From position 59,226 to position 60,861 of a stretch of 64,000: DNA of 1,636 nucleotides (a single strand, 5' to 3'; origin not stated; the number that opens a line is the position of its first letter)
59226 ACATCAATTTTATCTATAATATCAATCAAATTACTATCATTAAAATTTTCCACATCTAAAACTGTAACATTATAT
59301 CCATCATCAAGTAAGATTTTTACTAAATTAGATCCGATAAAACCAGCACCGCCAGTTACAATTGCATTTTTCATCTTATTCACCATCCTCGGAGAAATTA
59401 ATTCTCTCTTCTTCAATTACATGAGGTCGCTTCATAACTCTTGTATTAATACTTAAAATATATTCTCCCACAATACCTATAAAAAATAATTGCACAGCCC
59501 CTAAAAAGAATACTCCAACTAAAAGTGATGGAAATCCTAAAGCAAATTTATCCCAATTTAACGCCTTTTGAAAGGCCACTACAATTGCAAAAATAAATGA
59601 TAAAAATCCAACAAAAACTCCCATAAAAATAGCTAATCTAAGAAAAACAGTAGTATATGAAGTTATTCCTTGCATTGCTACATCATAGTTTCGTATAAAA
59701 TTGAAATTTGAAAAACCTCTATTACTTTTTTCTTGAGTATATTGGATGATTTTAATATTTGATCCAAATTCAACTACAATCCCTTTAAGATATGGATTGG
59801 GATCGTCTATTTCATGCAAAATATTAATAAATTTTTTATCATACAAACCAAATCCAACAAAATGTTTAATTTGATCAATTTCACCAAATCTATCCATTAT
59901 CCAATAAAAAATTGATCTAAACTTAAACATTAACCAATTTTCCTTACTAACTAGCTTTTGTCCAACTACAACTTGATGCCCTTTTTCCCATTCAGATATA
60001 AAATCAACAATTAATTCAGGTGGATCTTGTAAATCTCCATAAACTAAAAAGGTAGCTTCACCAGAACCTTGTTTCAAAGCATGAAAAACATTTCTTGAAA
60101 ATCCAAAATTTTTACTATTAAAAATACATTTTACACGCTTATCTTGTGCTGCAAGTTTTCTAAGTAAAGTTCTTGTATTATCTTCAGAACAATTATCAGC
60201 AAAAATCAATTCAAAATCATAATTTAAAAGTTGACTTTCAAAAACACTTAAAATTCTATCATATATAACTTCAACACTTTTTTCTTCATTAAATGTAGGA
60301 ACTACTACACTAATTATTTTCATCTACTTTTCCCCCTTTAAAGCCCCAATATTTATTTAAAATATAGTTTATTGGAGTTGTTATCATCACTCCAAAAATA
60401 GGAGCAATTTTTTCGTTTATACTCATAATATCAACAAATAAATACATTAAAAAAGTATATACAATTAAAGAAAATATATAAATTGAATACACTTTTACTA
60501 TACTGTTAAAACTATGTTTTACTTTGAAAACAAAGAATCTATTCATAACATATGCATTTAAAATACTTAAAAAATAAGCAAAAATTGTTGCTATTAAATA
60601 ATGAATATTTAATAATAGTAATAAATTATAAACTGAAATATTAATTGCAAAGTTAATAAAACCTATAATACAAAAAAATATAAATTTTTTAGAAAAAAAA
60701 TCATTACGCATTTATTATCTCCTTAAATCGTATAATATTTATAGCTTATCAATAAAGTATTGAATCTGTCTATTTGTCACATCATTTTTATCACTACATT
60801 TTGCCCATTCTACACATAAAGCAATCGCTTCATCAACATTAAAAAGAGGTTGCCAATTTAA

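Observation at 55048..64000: Surface-glycosylation island: CDP-hexose pathway fused to a Gtr-type three-component glycosylation module and a Wzm/Wzt exporter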

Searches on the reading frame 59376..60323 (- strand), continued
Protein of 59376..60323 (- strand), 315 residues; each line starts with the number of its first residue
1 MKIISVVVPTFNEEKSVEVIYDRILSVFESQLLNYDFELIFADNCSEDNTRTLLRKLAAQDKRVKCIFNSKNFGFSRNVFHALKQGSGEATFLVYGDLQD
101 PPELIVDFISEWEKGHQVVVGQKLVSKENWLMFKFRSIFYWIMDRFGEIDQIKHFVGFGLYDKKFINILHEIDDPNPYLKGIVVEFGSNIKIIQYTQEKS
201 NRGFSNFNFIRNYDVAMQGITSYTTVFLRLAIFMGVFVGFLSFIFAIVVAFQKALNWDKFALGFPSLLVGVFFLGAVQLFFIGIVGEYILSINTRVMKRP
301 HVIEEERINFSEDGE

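Call 46: find_encoding_contigs(protein=P0091, flank=8000, max_places=1)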
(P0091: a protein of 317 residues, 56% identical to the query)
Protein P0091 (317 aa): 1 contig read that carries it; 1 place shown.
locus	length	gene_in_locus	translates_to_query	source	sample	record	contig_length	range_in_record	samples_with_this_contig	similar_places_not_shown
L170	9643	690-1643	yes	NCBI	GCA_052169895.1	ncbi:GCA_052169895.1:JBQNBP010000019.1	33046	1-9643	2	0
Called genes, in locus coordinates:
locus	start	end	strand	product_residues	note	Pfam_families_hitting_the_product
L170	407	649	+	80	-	-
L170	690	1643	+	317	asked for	PF00535:Glycos_transf_2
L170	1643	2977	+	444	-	PF03559:Hexose_dehydrat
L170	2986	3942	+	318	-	PF01408:GFO_IDH_MocA, PF22725:GFO_IDH_MocA_C3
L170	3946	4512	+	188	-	PF00908:dTDP_sugar_isom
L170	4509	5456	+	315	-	PF00106:adh_short, PF01073:3Beta_HSD, PF01370:Epimerase, PF05368:NmrA (weak), PF07993:NAD_binding_4 (faint), PF13460:NAD_binding_10, PF16363:GDP_Man_Dehyd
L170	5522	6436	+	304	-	PF00106:adh_short (weak), PF01073:3Beta_HSD (weak), PF01370:Epimerase, PF05368:NmrA (weak), PF13460:NAD_binding_10, PF16363:GDP_Man_Dehyd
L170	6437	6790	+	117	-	PF13450:NAD_binding_8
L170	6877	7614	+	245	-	PF03275:GLF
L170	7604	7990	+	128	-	PF04138:GtrA_DPMS_TM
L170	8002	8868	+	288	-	PF00483:NTP_transferase, PF12804:NTP_transf_3 (weak)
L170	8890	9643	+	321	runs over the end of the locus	PF01073:3Beta_HSD, PF01370:Epimerase, PF02719:Polysacc_synt_2 (faint), PF04321:RmlD_sub_bind (weak), PF16363:GDP_Man_Dehyd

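Call 58: search_protein_families(library=ncbifam, proteins=[L168:12062-12943:+, L168:12940-14004:+, L168:5638-7005:+, L168:9562-10488:+, L107:1128-1895:+, L131:1879-2646:+, L147:2645-3415:+, L168:10490-11671:+], max_evalue=1e-10)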
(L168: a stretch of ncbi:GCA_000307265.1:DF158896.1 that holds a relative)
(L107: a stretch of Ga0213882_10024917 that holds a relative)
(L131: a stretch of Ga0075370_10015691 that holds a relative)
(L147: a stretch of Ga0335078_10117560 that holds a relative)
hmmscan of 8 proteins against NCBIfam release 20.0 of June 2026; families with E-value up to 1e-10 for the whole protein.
L168:12062-12943:+ (293 aa): 15 families
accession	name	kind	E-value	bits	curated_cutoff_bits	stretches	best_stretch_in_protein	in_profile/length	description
TIGR01207.1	rmlA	equivalog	1.3e-141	470.8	360.65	1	2-289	1-285/286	glucose-1-phosphate thymidylyltransferase RfbA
NF012024.0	PRK15480.1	equivalog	6.7e-128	425.9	588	1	2-289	5-289/292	glucose-1-phosphate thymidylyltransferase RfbA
TIGR01208.1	rmlA_long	equivalog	9.7e-54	182.6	320.25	1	2-240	1-234/353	glucose-1-phosphate thymidylyltransferase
TIGR03992.1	Arch_glmU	subfamily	1.6e-41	142.5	292.1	1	1-239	1-226/393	bifunctional sugar-1-phosphate nucleotidylyltransferase/acetyltransferase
NF041313.1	UDPGP_AglF_Halo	equivalog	1.9e-30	106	400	1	1-208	1-203/234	UTP--glucose-1-phosphate uridylyltransferase AglF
NF041173.1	Sug_nt_acttase_Thmprot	equivalog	4.4e-29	101.6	600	1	1-239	1-226/405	bifunctional sugar-1-phosphate nucleotidylyltransferase/acetyltransferase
TIGR01099.1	galU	equivalog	2.2e-26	93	326.8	2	74-235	95-260/261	UTP--glucose-1-phosphate uridylyltransferase GalU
NF052502.1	man1P_GTase_Rv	exception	1.1e-25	90.3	440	1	3-240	3-231/352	mannose-1-phosphate guanylyltransferase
NF045761.1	NAMPUrTaseMurU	equivalog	1.1e-18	67.9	250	1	1-236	1-223/226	N-acetylmuramate alpha-1-phosphate uridylyltransferase MurU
NF003670.0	PRK05293.1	equivalog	9.6e-16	57.7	470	1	3-236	7-254/382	glucose-1-phosphate adenylyltransferase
NF009928.0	PRK13389.1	equivalog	7.8e-15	54.8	548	0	2-53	10-61/302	UTP--glucose-1-phosphate uridylyltransferase GalU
TIGR02091.1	glgC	equivalog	1.4e-14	54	424.9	0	102-237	115-256/364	glucose-1-phosphate adenylyltransferase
NF007516.0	PRK10122.1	equivalog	4.9e-13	48.9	534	0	2-53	5-56/297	UTP--glucose-1-phosphate uridylyltransferase GalF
NF049965.1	GlMnHpPGnyltfHddC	equivalog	9.5e-12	45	300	1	1-184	1-172/221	D-glycero-D-manno-heptose 1-phosphate guanosyltransferase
NF002023.0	PRK00844.1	subfamily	4.4e-11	42.3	458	0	3-52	9-59/408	glucose-1-phosphate adenylyltransferase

L168:12940-14004:+ (354 aa): 12 families
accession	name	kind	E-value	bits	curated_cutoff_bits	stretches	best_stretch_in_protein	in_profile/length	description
TIGR01181.1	dTDP_gluc_dehyt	equivalog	7.9e-152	504.9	365.1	1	4-333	2-320/321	dTDP-glucose 4,6-dehydratase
NF007490.0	PRK10084.1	subfamily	3.4e-123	411.2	649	1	4-349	3-359/361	dTDP-glucose 4,6-dehydratase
NF007582.0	PRK10217.1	equivalog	5.5e-118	394.1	698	1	1-341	1-348/355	dTDP-glucose 4,6-dehydratase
TIGR04180.1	EDH_00030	hypoth_equivalog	6.9e-39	133.7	475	1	5-311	2-296/297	NAD-dependent 4,6-dehydratase LegB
TIGR01179.1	galE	equivalog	1.5e-36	125.9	262.3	1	4-328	2-329/332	UDP-glucose 4-epimerase GalE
TIGR02622.1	CDP_4_6_dhtase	equivalog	5e-27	94.9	278.45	1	2-327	5-333/352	CDP-glucose 4,6-dehydratase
NF007956.0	PRK10675.1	subfamily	9.4e-25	87.4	394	1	4-327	3-332/338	UDP-glucose 4-epimerase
TIGR02197.1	heptose_epim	equivalog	4.2e-20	72.2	274.6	1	4-326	1-315/316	ADP-glyceromanno-heptose 6-epimerase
TIGR01472.1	gmd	equivalog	7.4e-18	64.9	415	1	5-245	4-240/342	GDP-mannose 4,6-dehydratase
NF011728.1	PRK15181.1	equivalog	1.4e-14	53.9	760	1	2-328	16-341/348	Vi polysaccharide biosynthesis UDP-N-acetylglucosaminuronic acid C-4 epimerase TviC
TIGR01214.1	rmlD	equivalog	2.5e-12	46.5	224.05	1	4-278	2-230/285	dTDP-4-dehydrorhamnose reductase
NF047922.1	GDPFucSynFcl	equivalog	4.3e-12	46.1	500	1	161-329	131-306/308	GDP-L-fucose synthase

L168:5638-7005:+ (455 aa): 0 families

L168:9562-10488:+ (308 aa): 2 families
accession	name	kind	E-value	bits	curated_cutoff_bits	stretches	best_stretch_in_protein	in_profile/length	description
TIGR01181.1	dTDP_gluc_dehyt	equivalog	3.4e-13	49.4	365.1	1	7-306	3-315/321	dTDP-glucose 4,6-dehydratase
TIGR03466.1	HpnA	hypoth_equivalog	1.3e-11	44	367.65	1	5-251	2-245/327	hopanoid-associated sugar epimerase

L107:1128-1895:+ (256 aa): 8 families
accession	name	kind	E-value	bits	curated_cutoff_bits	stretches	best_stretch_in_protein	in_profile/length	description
TIGR02623.1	G1P_cyt_trans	equivalog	1.9e-137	456.7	300.25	1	1-256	1-255/255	glucose-1-phosphate cytidylyltransferase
TIGR03992.1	Arch_glmU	subfamily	5.1e-25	88.2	292.1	1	1-80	1-80/393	bifunctional sugar-1-phosphate nucleotidylyltransferase/acetyltransferase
NF049965.1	GlMnHpPGnyltfHddC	equivalog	3.7e-19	69.3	300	1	1-199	1-174/221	D-glycero-D-manno-heptose 1-phosphate guanosyltransferase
NF041313.1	UDPGP_AglF_Halo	equivalog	3e-18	66.1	400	1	1-70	1-70/234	UTP--glucose-1-phosphate uridylyltransferase AglF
NF052502.1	man1P_GTase_Rv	exception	2.7e-17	62.6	440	1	2-239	2-223/352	mannose-1-phosphate guanylyltransferase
NF041173.1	Sug_nt_acttase_Thmprot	equivalog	8.9e-16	57.8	600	1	1-202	1-178/405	bifunctional sugar-1-phosphate nucleotidylyltransferase/acetyltransferase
TIGR01208.1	rmlA_long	equivalog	6.2e-12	45.1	320.25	0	2-202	1-184/353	glucose-1-phosphate thymidylyltransferase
NF041135.1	IPPtranDIPPsyn_Thcocales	equivalog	5.7e-11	42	580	0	1-66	1-63/419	bifunctional L-myo-inositol-1-phosphate cytidylyltransferase/CDP-L-myo-inositol myo-inositolphosphotransferase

L131:1879-2646:+ (256 aa): 12 families
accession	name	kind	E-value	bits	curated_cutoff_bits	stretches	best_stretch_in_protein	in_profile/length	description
TIGR02623.1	G1P_cyt_trans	equivalog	2.1e-121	404.2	300.25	1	1-256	1-255/255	glucose-1-phosphate cytidylyltransferase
TIGR03992.1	Arch_glmU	subfamily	4.4e-25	88.4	292.1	1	1-69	1-69/393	bifunctional sugar-1-phosphate nucleotidylyltransferase/acetyltransferase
NF052502.1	man1P_GTase_Rv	exception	2.1e-21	76.2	440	1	2-237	2-221/352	mannose-1-phosphate guanylyltransferase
NF049965.1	GlMnHpPGnyltfHddC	equivalog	2.9e-19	69.6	300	1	1-197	1-172/221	D-glycero-D-manno-heptose 1-phosphate guanosyltransferase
NF041313.1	UDPGP_AglF_Halo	equivalog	6e-18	65.2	400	1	1-65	1-65/234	UTP--glucose-1-phosphate uridylyltransferase AglF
NF041173.1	Sug_nt_acttase_Thmprot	equivalog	4.4e-17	62.1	600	1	1-202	1-178/405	bifunctional sugar-1-phosphate nucleotidylyltransferase/acetyltransferase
NF045761.1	NAMPUrTaseMurU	equivalog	1.1e-13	51.5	250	0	1-64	1-64/226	N-acetylmuramate alpha-1-phosphate uridylyltransferase MurU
TIGR01208.1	rmlA_long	equivalog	4.4e-13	48.9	320.25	1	2-181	1-162/353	glucose-1-phosphate thymidylyltransferase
TIGR02091.1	glgC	equivalog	1e-12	47.8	424.9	1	3-184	3-182/364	glucose-1-phosphate adenylyltransferase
NF001947.0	PRK00725.1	subfamily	6.9e-12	44.8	470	1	3-182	19-197/426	glucose-1-phosphate adenylyltransferase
NF002023.0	PRK00844.1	subfamily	4.1e-11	42.4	458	0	118-182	117-185/408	glucose-1-phosphate adenylyltransferase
NF041135.1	IPPtranDIPPsyn_Thcocales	equivalog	6.2e-11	41.9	580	0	1-58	1-54/419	bifunctional L-myo-inositol-1-phosphate cytidylyltransferase/CDP-L-myo-inositol myo-inositolphosphotransferase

L147:2645-3415:+ (257 aa): 11 families
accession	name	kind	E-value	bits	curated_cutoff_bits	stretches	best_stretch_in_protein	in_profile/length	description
TIGR02623.1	G1P_cyt_trans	equivalog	3.8e-115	383.7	300.25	1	1-257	1-255/255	glucose-1-phosphate cytidylyltransferase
TIGR03992.1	Arch_glmU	subfamily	1.4e-22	80.2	292.1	1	1-75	1-75/393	bifunctional sugar-1-phosphate nucleotidylyltransferase/acetyltransferase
NF049965.1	GlMnHpPGnyltfHddC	equivalog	7.5e-21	74.8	300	1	1-199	1-173/221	D-glycero-D-manno-heptose 1-phosphate guanosyltransferase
NF052502.1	man1P_GTase_Rv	exception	9.9e-20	70.7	440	1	2-236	2-219/352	mannose-1-phosphate guanylyltransferase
NF041313.1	UDPGP_AglF_Halo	equivalog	5e-18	65.4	400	1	1-68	1-68/234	UTP--glucose-1-phosphate uridylyltransferase AglF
NF045761.1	NAMPUrTaseMurU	equivalog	2.3e-16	60.3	250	1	1-64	1-64/226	N-acetylmuramate alpha-1-phosphate uridylyltransferase MurU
NF041173.1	Sug_nt_acttase_Thmprot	equivalog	4.8e-14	52.1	600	1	1-202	1-177/405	bifunctional sugar-1-phosphate nucleotidylyltransferase/acetyltransferase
TIGR02091.1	glgC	equivalog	4.2e-13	49.1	424.9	1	2-182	2-179/364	glucose-1-phosphate adenylyltransferase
TIGR01208.1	rmlA_long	equivalog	1.7e-12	46.9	320.25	0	2-66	1-66/353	glucose-1-phosphate thymidylyltransferase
NF041135.1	IPPtranDIPPsyn_Thcocales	equivalog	2.4e-11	43.3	580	0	1-57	1-53/419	bifunctional L-myo-inositol-1-phosphate cytidylyltransferase/CDP-L-myo-inositol myo-inositolphosphotransferase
NF001947.0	PRK00725.1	subfamily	4.3e-11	42.2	470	1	3-182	19-196/426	glucose-1-phosphate adenylyltransferase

L168:10490-11671:+ (393 aa): 1 family
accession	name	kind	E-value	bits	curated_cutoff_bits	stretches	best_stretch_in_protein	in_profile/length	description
TIGR00031.1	UDP-GALP_mutase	equivalog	3.5e-104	348.8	303.75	1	2-384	2-375/378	UDP-galactopyranose mutase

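Call 72: search_dna_similar(query=window:59376-60323:-, collection=phages, mode=protein, max_rows=25, rows=spread)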
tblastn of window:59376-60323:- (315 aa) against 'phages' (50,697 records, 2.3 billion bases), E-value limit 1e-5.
Records with a match: 130; places in all: 132; records where one place covers at least 80% of the query: 127.
Best place of each record, by identity: <60% 130.
By first word of the organism name: Salmonella 62; Bacteriophage 24; Enterobacteria 9; Shigella 6; Enterobacter 6; Oenococcus 6; Listeria 3; Enterococcus 3; Hafnia 2; Cronobacter 2; and 4 more.
By host as written in the record: - 38; Salmonella enterica 11; Salmonella sp. 10; Salmonella enterica subsp. enterica serovar Typhimurium 5; Salmonella enterica subsp. enterica 4; Listeria monocytogenes 3; Salmonella enterica subsp. enterica serovar Kentucky 3; Salmonella typhimurium 3; and 39 more.
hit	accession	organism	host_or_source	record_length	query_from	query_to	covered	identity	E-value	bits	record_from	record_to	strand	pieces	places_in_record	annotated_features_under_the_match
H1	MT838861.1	Bacteriophage sp.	human fecal samples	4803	1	315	100%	48.3%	3e-97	318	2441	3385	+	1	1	record has no annotation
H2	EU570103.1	Salmonella phage epsilon34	Salmonella enterica subsp. enterica ...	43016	4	307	97%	33.0%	2e-42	162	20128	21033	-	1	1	21: GtrB; bactoprenol glucosyl transferase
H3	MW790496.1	Salmonella phage vB_SalP_ABTNLsp11242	Salmonella enterica subsp. enterica ...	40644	4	303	95%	32.5%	1e-41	159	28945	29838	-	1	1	bactoprenol glucosyl transferase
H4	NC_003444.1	Enterobacteria phage SfV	Shigella flexneri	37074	4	307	97%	31.9%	1e-40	156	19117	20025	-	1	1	gtrB: GtrB glycosyltransferase for O-antigen conversion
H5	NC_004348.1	Salmonella phage ST64T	Salmonella enterica subsp. enterica ...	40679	4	303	95%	32.1%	5e-42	160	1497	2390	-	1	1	gtrB: GtrB glycosyltransferase for O-antigen conversion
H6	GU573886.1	Salmonella phage ST160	Salmonella enterica serovar Typhimurium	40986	4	303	95%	32.1%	5e-42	160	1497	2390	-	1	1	gtrB: GtrB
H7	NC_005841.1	Enterobacteria phage ST104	Salmonella typhimurium DT104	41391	4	303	95%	32.1%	5e-42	160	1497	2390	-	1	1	gtrB: GtrB glycosyltransferase for O-antigen conversion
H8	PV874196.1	Enterobacter phage BHUENT6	Enterobacter cloacae complex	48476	4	303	95%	32.1%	8e-41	157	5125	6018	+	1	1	record has no annotation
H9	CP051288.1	Salmonella phage ST-29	Salmonella enterica subsp. enterica ...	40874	4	307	97%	31.5%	2e-32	164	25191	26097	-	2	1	record has no annotation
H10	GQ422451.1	Enterobacteria phage Phi75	Salmonella enterica subsp. enterica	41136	4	303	95%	31.8%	8e-42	159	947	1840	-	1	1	gtrB: GtrB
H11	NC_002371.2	Salmonella phage P22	Salmonella enterica subsp. enterica ...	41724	4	303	95%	31.8%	8e-42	159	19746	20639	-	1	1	gtrB: GtrB glycosyltransferase for O-antigen conversion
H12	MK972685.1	Salmonella phage SE10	Salmonella sp.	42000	4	303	95%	31.8%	8e-42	159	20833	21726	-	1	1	polymyxin resistance protein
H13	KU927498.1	Salmonella phage 64795_sal4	Salmonella enterica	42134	4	303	95%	31.8%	8e-42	159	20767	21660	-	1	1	polymyxin resistance protein ArnC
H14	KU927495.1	Salmonella phage 103203_sal4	Salmonella enterica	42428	4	303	95%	31.8%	8e-42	159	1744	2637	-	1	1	polymyxin resistance protein ArnC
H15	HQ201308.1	Cronobacter phage ENT47670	Cronobacter sakazakii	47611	4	303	95%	31.5%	1e-41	159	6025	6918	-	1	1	bactoprenol glucosyl transferase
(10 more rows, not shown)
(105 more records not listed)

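Call 73: get_annotated_region(hit=H4, flank=1500)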
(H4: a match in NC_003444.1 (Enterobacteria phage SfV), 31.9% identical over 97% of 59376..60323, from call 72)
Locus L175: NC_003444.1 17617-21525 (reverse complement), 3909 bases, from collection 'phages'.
description: Enterobacteria phage SfV, complete genome.
organism: Enterobacteria phage SfV (NCBI taxid 55884)
taxonomy: Viruses; Duplodnaviria; Heunggongvirae; Uroviricota; Caudoviricetes
host: Shigella flexneri; source: -; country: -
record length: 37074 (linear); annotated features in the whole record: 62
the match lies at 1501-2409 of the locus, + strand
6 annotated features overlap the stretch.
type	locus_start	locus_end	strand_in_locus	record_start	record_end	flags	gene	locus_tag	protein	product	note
CDS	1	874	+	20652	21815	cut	int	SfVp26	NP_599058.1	integrase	-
CDS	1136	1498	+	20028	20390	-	gtrA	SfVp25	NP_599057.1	GtrA-like O-antigen conversion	-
CDS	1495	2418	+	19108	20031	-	gtrB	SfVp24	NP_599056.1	GtrB glycosyltransferase for O-antigen conversion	-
CDS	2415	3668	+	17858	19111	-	gtrV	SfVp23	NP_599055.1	glucosyltransferase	-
regulatory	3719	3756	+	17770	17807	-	-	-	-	terminator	rho-independent terminator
CDS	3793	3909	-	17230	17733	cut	-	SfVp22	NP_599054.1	tail fibre assembly protein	orf22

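Call 74: get_annotated_region(hit=H11, flank=200)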
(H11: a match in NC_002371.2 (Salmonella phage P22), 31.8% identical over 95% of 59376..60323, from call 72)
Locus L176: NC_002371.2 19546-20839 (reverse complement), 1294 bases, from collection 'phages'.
description: Salmonella phage P22, complete genome.
organism: Salmonella phage P22 (NCBI taxid 2908168)
taxonomy: Viruses; Duplodnaviria; Heunggongvirae; Uroviricota; Caudoviricetes; Lederbergvirus; Lederbergvirus P22
host: Salmonella enterica subsp. enterica serovar Typhimurium; source: -; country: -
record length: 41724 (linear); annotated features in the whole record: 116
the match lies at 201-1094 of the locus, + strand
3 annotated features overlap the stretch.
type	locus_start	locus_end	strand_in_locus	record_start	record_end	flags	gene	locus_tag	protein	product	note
CDS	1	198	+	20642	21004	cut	gtrA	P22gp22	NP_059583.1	GtrA-like O-antigen conversion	similar to glucosyl undecaprenyl phosphate flipases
CDS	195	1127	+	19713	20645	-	gtrB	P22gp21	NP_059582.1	GtrB glycosyltransferase for O-antigen conversion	similar to bactoprenol glucosyl transferases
CDS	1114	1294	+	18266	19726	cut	gtrC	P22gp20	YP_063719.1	GtrC-like O-antigen conversion translocase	-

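Call 75: get_annotated_region(hit=H1, flank=3000)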
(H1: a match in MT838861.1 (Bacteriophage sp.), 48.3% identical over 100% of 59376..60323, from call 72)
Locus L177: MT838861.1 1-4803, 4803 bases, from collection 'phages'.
description: UNVERIFIED: Bacteriophage sp. clone scaffold_8941 genomic sequence.
organism: Bacteriophage sp. (NCBI taxid 38018)
taxonomy: Viruses
host: -; source: human fecal samples; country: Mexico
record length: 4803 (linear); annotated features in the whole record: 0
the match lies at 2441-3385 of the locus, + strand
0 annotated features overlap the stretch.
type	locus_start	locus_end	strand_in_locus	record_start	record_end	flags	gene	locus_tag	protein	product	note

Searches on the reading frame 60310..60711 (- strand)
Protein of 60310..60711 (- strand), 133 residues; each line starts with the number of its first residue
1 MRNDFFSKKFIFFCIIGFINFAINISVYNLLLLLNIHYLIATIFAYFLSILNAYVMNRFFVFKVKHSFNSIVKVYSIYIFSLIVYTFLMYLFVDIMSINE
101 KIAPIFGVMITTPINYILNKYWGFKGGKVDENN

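Call 4: search_protein_families(library=pfam, proteins=[window:60310-60711:-], max_evalue=0.01)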
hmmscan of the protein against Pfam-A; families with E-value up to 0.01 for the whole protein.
window:60310-60711:- (133 aa): 1 family
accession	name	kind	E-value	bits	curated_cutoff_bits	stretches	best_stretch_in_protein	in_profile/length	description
PF04138.20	GtrA_DPMS_TM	-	3.5e-21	76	26.1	1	13-124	2-117/117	GtrA/DPMS, transmembrane domain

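Call 5: search_protein_families(library=ncbifam, proteins=[window:60310-60711:-], max_evalue=0.01)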
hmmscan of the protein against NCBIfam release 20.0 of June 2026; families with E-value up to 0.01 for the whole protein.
window:60310-60711:- (133 aa): 0 families
